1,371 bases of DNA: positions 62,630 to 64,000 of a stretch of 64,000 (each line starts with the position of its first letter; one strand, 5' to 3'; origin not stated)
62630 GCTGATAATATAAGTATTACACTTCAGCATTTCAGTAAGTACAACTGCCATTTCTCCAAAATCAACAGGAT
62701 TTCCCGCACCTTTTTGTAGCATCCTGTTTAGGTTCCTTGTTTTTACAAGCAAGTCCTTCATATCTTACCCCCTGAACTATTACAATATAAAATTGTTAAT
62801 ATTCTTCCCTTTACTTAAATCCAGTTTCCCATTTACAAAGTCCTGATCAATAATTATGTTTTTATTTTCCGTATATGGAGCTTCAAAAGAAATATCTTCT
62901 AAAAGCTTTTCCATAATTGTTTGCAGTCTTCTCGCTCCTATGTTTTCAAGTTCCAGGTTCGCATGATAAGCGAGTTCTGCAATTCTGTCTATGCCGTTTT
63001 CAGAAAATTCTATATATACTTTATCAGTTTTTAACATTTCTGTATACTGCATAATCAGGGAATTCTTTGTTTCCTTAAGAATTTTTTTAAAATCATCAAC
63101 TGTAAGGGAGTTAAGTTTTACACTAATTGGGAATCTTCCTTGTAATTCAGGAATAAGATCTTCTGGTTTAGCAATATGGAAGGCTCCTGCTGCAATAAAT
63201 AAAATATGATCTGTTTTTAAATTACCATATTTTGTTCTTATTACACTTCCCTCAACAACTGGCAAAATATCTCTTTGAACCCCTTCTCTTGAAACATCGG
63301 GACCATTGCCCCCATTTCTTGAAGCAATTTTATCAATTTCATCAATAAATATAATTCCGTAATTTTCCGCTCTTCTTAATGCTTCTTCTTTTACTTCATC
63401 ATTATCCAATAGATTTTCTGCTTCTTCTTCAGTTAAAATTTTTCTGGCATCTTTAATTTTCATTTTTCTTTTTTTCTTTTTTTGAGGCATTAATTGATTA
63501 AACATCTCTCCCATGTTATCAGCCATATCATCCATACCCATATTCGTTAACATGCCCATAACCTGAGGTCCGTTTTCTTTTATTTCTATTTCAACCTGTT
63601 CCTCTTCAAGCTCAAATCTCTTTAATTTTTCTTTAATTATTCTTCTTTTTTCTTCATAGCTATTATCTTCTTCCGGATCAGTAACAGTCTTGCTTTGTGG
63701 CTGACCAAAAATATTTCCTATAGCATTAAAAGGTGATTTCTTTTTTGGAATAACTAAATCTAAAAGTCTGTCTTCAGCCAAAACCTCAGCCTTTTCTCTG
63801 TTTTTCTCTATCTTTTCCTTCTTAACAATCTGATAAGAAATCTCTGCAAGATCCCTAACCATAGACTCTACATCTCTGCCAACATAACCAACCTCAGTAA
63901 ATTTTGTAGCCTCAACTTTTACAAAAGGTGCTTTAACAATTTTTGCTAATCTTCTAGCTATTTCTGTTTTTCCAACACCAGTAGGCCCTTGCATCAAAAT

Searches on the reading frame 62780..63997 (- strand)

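Call 57: search_protein_families(library=pfam, proteins=[window:62780-63997:-], max_evalue=1e-8)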
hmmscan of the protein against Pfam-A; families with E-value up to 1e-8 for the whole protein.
window:62780-63997:- (405 aa): 2 families
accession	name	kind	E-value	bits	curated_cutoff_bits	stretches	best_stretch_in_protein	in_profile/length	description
PF07724.20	AAA_2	-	4.1e-33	115.2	27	1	151-291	12-165/166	AAA domain (Cdc48 subfamily)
PF00004.35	AAA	-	2.6e-15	57.5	21.2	0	206-295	49-129/131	ATPase family associated with various cellular activities (AAA)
